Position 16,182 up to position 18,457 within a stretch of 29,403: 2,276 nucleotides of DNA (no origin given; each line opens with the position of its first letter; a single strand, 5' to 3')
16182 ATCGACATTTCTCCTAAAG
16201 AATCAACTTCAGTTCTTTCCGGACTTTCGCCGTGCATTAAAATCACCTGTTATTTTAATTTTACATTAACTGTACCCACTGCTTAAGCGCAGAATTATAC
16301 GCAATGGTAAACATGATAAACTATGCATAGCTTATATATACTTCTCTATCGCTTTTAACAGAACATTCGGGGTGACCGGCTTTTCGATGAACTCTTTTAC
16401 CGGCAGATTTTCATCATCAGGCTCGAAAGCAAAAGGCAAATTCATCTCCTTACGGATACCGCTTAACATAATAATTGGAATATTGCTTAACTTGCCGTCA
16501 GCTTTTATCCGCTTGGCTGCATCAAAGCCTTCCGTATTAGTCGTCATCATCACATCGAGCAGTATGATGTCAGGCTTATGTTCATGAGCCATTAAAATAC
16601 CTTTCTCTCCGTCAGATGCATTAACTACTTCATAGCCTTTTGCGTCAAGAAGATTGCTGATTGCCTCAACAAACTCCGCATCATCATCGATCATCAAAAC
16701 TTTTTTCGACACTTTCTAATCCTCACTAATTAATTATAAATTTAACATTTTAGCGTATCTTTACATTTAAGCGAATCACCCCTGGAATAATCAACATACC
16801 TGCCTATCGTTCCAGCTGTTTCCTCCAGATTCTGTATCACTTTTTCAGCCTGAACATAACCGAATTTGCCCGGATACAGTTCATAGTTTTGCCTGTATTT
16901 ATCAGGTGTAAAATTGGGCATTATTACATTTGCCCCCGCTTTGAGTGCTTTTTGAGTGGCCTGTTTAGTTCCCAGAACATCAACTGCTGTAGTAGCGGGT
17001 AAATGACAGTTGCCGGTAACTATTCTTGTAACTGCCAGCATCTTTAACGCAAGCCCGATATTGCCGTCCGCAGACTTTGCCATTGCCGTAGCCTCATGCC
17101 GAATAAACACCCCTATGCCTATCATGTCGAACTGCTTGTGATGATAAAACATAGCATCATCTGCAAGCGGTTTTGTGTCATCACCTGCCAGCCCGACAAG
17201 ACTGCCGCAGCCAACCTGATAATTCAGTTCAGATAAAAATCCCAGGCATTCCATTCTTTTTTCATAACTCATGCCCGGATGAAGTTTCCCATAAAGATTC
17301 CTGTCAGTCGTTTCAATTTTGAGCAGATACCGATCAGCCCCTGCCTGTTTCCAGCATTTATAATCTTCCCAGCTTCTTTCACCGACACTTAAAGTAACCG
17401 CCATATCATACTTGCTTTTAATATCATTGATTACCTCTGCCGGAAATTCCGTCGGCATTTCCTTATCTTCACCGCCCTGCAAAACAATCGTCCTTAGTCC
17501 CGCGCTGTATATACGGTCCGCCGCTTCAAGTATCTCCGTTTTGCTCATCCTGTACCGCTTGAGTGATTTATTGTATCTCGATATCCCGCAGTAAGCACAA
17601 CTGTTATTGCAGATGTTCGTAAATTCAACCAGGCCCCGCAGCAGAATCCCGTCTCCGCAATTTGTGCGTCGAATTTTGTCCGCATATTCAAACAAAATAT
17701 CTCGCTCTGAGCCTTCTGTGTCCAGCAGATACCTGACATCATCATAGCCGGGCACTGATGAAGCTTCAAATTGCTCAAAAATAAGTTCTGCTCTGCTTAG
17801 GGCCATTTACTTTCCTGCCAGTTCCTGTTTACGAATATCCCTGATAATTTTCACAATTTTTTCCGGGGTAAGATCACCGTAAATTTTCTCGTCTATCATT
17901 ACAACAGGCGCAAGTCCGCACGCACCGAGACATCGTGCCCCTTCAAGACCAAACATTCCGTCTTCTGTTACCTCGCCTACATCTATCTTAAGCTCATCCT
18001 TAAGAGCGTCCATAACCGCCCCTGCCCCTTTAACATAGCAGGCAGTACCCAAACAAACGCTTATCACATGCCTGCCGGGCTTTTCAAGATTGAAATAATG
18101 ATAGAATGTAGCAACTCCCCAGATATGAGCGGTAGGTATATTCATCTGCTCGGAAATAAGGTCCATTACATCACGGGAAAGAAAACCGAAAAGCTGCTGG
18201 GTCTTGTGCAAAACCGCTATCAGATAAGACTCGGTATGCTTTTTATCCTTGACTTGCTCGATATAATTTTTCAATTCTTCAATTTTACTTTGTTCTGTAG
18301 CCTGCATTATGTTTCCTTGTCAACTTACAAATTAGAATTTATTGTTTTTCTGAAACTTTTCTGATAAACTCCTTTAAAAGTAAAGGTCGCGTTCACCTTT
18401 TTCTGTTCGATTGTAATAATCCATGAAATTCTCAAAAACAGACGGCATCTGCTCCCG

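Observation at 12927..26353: Self-contained 13-gene hydrogen module: redox repressor, kinase, tetrameric [FeFe]-hydrogenase, all maturases, ammonia-lyase and accessory regulators in one apparent operon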

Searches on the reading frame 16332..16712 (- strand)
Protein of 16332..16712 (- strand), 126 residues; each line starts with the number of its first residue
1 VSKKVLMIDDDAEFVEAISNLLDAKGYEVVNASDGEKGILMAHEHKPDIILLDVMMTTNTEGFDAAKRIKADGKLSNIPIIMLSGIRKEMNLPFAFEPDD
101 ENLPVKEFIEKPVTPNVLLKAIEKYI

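Call 4: search_protein_families(library=pfam, proteins=[window:16332-16712:-])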
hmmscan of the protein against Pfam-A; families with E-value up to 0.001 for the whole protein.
window:16332-16712:- (126 aa): 2 families
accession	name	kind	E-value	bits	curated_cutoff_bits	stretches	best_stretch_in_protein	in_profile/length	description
PF00072.30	Response_reg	-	2.7e-19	69.8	30.2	1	5-123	1-111/111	Response regulator receiver domain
PF02310.24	B12-binding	-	0.00026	21.2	32.1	1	17-82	19-86/121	B12 binding domain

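Call 6: search_protein_families(library=ncbifam, proteins=[window:16332-16712:-])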
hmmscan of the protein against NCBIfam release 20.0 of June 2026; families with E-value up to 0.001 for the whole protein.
window:16332-16712:- (126 aa): 82 families (the best 25 are shown)
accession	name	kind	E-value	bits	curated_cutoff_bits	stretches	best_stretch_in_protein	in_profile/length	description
NF007135.0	PRK09581.1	equivalog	1.1e-18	67.4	474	1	1-91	1-90/457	PleD family two-component system response regulator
NF045717.1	DVU0259_DivK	exception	1.3e-18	67.2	160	1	1-90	1-89/117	DVU0259 family response regulator domain-containing protein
TIGR02154.1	PhoB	equivalog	1.8e-18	66.7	296.2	1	1-119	1-113/226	phosphate regulon transcriptional regulator PhoB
NF040689.1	MtrAB_MtrA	equivalog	2.3e-15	56.5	300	1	5-97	1-89/219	MtrAB system response regulator MtrA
NF045944.1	ResRegRpaBCyano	equivalog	9.1e-15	54.6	330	1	6-87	1-78/229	response regulator transcription factor RpaB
NF041733.1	resp_reg_CseB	equivalog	1.3e-14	54.1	350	1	4-119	2-108/228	two-component system response regulator CseB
NF053854.1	RespRegPhoBBctds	equivalog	3e-14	52.9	270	1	5-96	1-90/225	two-component system response regulator PhoB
NF047793.1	ResRegPgtA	equivalog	1.3e-13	50.6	650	1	3-124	6-119/414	two-component system response regulator PgtA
NF040534.1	resp_reg_YycF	equivalog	2.6e-13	49.8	340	1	3-97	1-91/231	response regulator YycF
NF051870.1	NAssimRespRegNtrX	equivalog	4.1e-13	49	600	1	3-123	2-116/452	nitrogen assimilation response regulator NtrX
NF033120.0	vanR_FM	exception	4.8e-13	49.3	460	1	4-87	5-84/231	vancomycin resistance response regulator transcription factor, VanR-F/VanR-M family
NF008199.0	PRK10955.1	equivalog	5.5e-13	49.4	341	1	3-97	2-91/232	envelope stress response regulator transcription factor CpxR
NF051850.1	RespRegRprY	equivalog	1.5e-12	47.4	370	1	4-122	6-116/234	response regulator transcription factor RprY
NF052313.1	T9SS_RR_PorX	equivalog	6e-12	45.1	300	1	4-125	2-115/513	T9SS response regulator signal transducer PorX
NF006900.1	PRK09390.1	equivalog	2.2e-11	43.7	255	1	3-124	5-118/203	response regulator FixJ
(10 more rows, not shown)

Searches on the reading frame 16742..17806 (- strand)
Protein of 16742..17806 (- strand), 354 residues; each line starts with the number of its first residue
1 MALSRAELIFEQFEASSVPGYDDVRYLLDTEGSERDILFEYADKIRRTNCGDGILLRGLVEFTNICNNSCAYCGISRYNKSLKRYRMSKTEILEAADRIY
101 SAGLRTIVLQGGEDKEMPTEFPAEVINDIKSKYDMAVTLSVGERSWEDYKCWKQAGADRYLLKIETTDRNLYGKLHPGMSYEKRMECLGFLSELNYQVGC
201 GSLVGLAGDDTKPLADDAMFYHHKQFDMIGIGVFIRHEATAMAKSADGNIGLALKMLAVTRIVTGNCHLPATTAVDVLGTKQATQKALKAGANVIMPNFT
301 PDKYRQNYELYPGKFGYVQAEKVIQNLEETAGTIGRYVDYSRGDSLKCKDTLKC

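Call 4: search_protein_families(library=pfam, proteins=[window:16742-17806:-])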
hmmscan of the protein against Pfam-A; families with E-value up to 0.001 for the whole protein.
window:16742-17806:- (354 aa): 1 family
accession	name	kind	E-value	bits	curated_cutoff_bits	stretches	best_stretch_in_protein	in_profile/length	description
PF04055.27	Radical_SAM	-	2.7e-18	67.1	29.5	1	60-214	1-159/166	Radical SAM superfamily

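Call 6: search_protein_families(library=ncbifam, proteins=[window:16742-17806:-])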
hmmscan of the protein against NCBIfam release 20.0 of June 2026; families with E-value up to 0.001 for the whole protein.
window:16742-17806:- (354 aa): 24 families
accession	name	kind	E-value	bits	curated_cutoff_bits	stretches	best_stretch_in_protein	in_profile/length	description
TIGR03956.1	rSAM_HydE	equivalog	3.6e-95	319.1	254.6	1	23-344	15-339/340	[FeFe] hydrogenase H-cluster radical SAM maturase HydE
TIGR03910.1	pyrrolys_PylB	equivalog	6.3e-39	133.8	348.2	1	10-302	9-303/347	methylornithine synthase PylB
TIGR00433.2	bioB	equivalog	4.5e-25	88.5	225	1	23-296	7-282/307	biotin synthase BioB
TIGR02351.2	thiH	equivalog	7.9e-19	67.9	380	1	40-210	57-228/364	2-iminoacetate synthase ThiH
TIGR03551.1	F420_cofH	equivalog_domain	1.1e-17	64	374.1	1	23-134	5-117/345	5-amino-6-(D-ribitylamino)uracil--L-tyrosine 4-hydroxyphenyl transferase CofH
TIGR03957.1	rSAM_HmdB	equivalog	3.2e-17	62.7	320.9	1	31-306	14-288/317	5,10-methenyltetrahydromethanopterin hydrogenase cofactor biosynthesis protein HmdB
TIGR03699.1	menaquin_MqnC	equivalog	5.9e-17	61.5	428.1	1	38-134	20-119/342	cyclic dehypoxanthinyl futalosine synthase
NF006687.0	PRK09234.1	equivalog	2.7e-16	58.9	1018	1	22-132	495-607/849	bifunctional FO biosynthesis protein CofGH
TIGR00423.1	TIGR00423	subfamily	3.6e-15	56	260.25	1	60-134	9-83/310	CofH family radical SAM protein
TIGR03955.1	rSAM_HydG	equivalog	1e-14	53.9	312.15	1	26-206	54-245/470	[FeFe] hydrogenase H-cluster radical SAM maturase HydG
NF005609.0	PRK07360.1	equivalog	1.6e-14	53.5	426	1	22-135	25-141/374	7,8-didemethyl-8-hydroxy-5-deazariboflavin synthase subunit CofH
TIGR03700.1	mena_SCO4494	equivalog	3e-12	46.1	434.55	1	38-133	28-125/351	aminofutalosine synthase MqnE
NF053743.1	LipS2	equivalog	2.3e-09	37.1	270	1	64-206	31-176/292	LipS2 family lipoyl synthase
NF006276.0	PRK08444.1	equivalog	3.8e-09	36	560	1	38-134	29-127/353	aminofutalosine synthase MqnE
NF006308.0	PRK08508.1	equivalog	7.9e-08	31.8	377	1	65-295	16-247/279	biotin synthase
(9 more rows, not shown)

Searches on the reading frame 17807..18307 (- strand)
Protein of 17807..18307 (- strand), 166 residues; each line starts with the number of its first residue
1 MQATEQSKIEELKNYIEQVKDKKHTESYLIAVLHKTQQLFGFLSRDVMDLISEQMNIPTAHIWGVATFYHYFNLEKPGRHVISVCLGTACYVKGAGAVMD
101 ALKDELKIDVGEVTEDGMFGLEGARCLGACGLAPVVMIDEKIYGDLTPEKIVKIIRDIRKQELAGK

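Call 3: search_protein_families(library=pfam, proteins=[window:17807-18307:-])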
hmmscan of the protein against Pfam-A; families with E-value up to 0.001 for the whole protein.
window:17807-18307:- (166 aa): 1 family
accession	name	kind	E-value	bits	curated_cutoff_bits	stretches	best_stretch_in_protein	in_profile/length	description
PF01257.25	2Fe-2S_thioredx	-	2e-49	167.6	24.8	1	18-158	4-144/145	Thioredoxin-like [2Fe-2S] ferredoxin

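Call 5: search_protein_families(library=ncbifam, proteins=[window:17807-18307:-])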
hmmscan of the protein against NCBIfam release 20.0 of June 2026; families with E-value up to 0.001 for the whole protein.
window:17807-18307:- (166 aa): 9 families
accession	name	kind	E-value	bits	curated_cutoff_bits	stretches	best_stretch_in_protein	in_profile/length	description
NF005747.0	PRK07571.1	equivalog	1.3e-53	181.2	224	1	10-161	20-171/173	bidirectional hydrogenase complex protein HoxE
NF005722.0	PRK07539.1-2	equivalog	2.9e-40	137.9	141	1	12-157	10-155/157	NADH-quinone oxidoreductase subunit NuoE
NF004638.0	PRK05988.1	equivalog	1e-38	132.6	198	1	6-159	5-158/159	formate dehydrogenase subunit gamma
TIGR01958.1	nuoE_fam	subfamily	2e-36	125.4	142.4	1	23-157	12-146/148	NADH-quinone oxidoreductase subunit NuoE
NF005725.0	PRK07539.1-5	equivalog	1.7e-35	122.3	220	1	8-160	21-173/174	NADH-quinone oxidoreductase subunit NuoE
NF005721.0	PRK07539.1-1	equivalog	1.2e-29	103.5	308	1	25-162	44-181/292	NADH-quinone oxidoreductase subunit NuoE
NF005724.0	PRK07539.1-4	equivalog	8.3e-29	101.1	280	1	13-159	27-173/240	NADH-quinone oxidoreductase subunit NuoE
NF005723.0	PRK07539.1-3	equivalog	2.2e-28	99.1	226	1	25-159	22-157/158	NADH-quinone oxidoreductase subunit NuoE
NF009040.0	PRK12373.1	equivalog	3.1e-24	86.4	514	1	25-158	35-169/400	NADH-quinone oxidoreductase subunit E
